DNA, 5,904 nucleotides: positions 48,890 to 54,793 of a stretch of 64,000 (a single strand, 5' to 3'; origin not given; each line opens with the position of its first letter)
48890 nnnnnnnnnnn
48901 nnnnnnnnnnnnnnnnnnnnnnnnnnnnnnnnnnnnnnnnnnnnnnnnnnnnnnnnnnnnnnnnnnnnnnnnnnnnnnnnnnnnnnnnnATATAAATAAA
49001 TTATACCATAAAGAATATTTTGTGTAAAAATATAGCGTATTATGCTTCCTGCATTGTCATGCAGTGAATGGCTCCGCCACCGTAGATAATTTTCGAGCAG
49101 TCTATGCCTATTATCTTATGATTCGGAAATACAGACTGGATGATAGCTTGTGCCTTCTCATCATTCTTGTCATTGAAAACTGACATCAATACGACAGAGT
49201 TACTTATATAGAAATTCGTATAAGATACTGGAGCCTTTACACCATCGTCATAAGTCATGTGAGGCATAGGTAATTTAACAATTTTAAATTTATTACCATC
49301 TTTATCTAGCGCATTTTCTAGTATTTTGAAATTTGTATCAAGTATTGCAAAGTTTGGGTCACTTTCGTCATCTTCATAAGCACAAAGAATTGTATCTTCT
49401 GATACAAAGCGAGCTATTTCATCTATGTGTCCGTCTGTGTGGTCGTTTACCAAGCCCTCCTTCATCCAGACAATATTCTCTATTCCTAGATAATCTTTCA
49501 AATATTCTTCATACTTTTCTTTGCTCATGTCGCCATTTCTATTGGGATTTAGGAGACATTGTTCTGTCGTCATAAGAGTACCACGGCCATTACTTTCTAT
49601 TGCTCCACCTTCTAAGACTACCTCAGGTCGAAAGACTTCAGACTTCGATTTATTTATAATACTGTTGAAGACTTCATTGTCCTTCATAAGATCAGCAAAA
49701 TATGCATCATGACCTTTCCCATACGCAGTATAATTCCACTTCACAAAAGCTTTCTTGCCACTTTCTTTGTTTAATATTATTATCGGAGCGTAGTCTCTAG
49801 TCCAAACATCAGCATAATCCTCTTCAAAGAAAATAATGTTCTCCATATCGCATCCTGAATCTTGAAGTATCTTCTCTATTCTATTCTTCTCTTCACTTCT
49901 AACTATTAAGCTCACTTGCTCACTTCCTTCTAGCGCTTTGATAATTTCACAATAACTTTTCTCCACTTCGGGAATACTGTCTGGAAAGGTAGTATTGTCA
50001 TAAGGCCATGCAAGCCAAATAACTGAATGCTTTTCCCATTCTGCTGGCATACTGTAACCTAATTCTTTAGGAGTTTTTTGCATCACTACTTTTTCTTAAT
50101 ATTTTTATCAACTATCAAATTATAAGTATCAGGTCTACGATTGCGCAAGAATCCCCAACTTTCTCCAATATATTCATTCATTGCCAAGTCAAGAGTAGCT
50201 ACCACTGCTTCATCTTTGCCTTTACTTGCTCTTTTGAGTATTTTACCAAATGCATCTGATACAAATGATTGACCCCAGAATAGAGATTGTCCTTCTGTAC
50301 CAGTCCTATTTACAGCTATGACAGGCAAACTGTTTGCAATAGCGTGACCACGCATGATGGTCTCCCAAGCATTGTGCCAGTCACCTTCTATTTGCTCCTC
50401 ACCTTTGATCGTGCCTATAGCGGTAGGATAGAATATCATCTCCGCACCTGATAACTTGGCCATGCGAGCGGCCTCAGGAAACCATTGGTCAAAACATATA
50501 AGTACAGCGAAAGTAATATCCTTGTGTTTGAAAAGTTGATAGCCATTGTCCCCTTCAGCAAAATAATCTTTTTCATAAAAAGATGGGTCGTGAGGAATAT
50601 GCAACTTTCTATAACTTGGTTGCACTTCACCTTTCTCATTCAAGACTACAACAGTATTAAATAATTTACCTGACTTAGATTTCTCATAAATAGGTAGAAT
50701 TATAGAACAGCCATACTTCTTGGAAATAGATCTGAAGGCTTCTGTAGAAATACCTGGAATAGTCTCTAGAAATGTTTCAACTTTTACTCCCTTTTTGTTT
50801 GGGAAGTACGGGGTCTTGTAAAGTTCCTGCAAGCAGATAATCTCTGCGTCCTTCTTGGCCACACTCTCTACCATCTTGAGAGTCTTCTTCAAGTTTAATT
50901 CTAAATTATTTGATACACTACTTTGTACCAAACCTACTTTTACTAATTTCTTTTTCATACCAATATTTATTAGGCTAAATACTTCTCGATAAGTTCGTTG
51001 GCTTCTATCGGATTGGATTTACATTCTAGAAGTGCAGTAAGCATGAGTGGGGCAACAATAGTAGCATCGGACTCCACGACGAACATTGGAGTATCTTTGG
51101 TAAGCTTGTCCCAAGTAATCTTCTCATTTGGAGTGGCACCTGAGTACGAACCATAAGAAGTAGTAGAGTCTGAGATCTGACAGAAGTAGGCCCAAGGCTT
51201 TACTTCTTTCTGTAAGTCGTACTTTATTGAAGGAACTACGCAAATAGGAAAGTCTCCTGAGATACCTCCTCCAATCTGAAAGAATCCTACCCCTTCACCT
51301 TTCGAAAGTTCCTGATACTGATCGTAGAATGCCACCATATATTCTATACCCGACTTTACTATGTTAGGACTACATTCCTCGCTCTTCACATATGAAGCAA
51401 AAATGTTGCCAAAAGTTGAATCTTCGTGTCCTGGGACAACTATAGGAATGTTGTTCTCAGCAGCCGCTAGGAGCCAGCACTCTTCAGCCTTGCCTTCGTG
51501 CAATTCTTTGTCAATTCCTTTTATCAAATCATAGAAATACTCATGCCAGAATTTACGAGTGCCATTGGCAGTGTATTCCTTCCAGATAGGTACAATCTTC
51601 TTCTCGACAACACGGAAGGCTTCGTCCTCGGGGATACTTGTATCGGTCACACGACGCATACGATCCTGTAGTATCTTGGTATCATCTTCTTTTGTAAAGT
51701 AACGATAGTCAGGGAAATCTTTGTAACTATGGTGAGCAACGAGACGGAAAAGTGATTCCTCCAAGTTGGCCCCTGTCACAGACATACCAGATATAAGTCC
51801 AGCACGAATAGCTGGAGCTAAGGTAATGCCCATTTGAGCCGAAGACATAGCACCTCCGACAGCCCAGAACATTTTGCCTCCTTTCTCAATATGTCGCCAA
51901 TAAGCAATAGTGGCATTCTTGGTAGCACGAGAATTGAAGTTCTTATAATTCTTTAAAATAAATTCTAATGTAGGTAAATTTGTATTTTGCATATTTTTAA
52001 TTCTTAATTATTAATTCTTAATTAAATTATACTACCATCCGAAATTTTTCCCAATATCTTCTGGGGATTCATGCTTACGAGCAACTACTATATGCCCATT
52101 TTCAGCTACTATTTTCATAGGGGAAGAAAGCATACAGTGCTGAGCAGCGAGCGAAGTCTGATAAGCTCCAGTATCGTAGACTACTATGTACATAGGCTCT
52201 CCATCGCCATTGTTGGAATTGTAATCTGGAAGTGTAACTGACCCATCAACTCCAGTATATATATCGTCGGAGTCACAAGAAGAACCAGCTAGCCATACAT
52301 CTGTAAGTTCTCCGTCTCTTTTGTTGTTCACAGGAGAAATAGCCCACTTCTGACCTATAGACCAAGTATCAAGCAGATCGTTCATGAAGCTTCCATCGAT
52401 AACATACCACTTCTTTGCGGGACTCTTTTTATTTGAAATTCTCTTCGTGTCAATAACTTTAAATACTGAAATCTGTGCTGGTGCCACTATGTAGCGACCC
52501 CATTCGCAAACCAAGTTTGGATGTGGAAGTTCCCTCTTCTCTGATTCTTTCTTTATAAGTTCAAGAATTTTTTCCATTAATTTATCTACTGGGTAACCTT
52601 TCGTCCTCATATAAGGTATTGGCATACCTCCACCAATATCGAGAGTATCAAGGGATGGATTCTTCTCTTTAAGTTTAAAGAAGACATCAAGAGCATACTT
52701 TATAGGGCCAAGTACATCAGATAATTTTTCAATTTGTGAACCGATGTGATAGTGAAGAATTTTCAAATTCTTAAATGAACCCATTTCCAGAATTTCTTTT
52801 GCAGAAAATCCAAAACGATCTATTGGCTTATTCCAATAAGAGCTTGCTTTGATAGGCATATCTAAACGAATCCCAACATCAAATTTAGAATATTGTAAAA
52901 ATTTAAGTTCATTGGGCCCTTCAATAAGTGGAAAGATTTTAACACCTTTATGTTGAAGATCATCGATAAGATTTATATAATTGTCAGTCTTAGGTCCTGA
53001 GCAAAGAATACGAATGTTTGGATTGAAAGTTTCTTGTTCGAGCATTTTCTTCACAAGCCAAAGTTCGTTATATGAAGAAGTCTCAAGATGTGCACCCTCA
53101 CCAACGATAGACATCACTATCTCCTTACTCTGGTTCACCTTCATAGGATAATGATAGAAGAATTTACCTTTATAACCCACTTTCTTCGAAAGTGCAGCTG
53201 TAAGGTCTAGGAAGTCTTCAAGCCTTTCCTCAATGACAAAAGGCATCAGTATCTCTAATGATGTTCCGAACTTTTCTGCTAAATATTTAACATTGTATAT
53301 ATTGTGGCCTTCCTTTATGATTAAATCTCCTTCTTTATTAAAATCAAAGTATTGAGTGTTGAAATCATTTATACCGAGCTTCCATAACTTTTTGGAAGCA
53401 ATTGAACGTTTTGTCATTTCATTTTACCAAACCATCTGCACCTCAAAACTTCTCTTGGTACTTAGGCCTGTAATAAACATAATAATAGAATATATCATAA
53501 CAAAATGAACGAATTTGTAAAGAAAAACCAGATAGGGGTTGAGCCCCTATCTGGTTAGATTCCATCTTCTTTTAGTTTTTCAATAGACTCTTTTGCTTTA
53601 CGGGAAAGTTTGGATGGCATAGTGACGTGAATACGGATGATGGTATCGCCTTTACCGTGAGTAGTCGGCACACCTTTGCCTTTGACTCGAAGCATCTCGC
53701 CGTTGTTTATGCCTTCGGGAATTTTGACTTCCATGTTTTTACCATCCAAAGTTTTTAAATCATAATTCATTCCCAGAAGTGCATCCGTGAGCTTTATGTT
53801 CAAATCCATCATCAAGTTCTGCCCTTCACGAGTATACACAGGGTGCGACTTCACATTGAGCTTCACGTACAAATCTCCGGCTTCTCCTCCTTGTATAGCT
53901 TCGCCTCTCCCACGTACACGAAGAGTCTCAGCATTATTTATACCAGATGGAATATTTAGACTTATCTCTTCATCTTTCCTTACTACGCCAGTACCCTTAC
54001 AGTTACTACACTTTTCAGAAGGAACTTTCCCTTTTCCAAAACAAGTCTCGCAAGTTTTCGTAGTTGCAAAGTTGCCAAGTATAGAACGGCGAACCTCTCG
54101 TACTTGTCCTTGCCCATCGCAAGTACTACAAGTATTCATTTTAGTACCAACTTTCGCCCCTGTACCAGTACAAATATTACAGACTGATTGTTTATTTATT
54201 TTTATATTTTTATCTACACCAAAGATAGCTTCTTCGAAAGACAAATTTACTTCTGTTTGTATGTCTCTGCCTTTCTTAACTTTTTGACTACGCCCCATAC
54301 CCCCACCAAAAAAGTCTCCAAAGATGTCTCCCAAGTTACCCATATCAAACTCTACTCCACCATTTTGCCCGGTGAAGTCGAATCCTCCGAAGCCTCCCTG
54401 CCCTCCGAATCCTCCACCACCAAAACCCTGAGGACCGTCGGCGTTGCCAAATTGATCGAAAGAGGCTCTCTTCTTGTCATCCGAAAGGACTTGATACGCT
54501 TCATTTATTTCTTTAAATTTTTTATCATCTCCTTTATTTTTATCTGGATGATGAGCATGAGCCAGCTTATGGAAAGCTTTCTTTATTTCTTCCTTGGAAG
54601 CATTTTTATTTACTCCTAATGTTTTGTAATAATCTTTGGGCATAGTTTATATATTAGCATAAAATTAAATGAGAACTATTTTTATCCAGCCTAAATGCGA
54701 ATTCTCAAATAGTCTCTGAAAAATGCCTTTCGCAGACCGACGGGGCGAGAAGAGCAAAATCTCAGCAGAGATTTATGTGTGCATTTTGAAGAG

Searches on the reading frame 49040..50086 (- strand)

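Call 25: search_protein_families(library=pfam, proteins=[window:49040-50086:-], max_evalue=0.001)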
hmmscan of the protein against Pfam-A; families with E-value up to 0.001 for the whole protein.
window:49040-50086:- (348 aa): 1 family
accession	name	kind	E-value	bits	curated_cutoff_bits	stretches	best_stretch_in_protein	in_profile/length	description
PF04371.20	PAD_porph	-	2.6e-113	379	25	1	13-346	2-319/321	Porphyromonas-type peptidyl-arginine deiminase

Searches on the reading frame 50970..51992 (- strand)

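Call 25: search_protein_families(library=pfam, proteins=[window:50970-51992:-], max_evalue=0.001)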
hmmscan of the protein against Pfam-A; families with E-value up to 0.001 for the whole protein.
window:50970-51992:- (340 aa): 1 family
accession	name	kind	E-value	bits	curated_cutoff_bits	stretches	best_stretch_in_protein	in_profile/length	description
PF01916.23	DS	-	8.3e-38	130.7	27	1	18-319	10-286/288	Deoxyhypusine synthase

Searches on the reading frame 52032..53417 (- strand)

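Call 3: search_protein_families(library=pfam, proteins=[window:52032-53417:-], max_evalue=0.1)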
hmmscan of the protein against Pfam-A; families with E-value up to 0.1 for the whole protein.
window:52032-53417:- (461 aa): 2 families
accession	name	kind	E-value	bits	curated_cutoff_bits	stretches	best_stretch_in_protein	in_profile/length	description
PF02784.22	Orn_Arg_deC_N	-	1.3e-21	77.6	23.4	1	85-312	17-247/247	Pyridoxal-dependent decarboxylase, pyridoxal binding domain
PF00278.28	Orn_DAP_Arg_deC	-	8.6e-06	26.4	23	1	313-388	6-75/95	Pyridoxal-dependent decarboxylase, C-terminal sheet domain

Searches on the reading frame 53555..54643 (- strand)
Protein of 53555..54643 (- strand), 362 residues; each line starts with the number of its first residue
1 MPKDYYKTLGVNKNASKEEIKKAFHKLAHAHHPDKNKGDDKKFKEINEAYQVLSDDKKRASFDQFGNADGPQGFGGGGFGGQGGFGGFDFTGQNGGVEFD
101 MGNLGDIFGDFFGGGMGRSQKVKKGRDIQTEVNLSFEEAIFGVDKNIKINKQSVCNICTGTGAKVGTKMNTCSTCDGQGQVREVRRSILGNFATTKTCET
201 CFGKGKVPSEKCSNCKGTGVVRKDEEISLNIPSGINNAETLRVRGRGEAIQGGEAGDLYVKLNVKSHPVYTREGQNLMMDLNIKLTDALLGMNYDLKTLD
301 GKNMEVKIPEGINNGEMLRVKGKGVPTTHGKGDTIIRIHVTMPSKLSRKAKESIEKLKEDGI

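Call 3: search_protein_families(library=pfam, proteins=[window:53555-54643:-], max_evalue=0.1)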
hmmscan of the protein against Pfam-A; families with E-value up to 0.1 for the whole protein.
window:53555-54643:- (362 aa): 6 families
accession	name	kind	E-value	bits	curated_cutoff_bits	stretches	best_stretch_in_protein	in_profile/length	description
PF01556.23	DnaJ_C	-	3.6e-43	147.6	26.6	1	128-343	1-152/152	DnaJ C terminal domain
PF00226.36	DnaJ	-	4.6e-24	84.7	27.8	1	4-63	1-63/63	DnaJ domain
PF00684.25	DnaJ_CXXCXGXG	-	7.9e-15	55.3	32.7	1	155-219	1-65/65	DnaJ central domain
PF20833.2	RNase_E_G_Thio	-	5e-05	23.8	26.8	1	211-232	1-22/86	RNase E/G, Thioredoxin-like domain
PF15777.11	Anti-TRAP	-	0.0012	19.2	32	1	196-222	11-43/59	Tryptophan RNA-binding attenuator protein inhibitory protein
PF17302.8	DUF5351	-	0.022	15.5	27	0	209-220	17-28/29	Family of unknown function (DUF5351)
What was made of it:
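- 53555..54643 (-): dnaJ, downstream of dnaK on the same strand. It is probably co-transcribed (inferred). Pfam DnaJ, DnaJ_C and DnaJ_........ (call 3).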
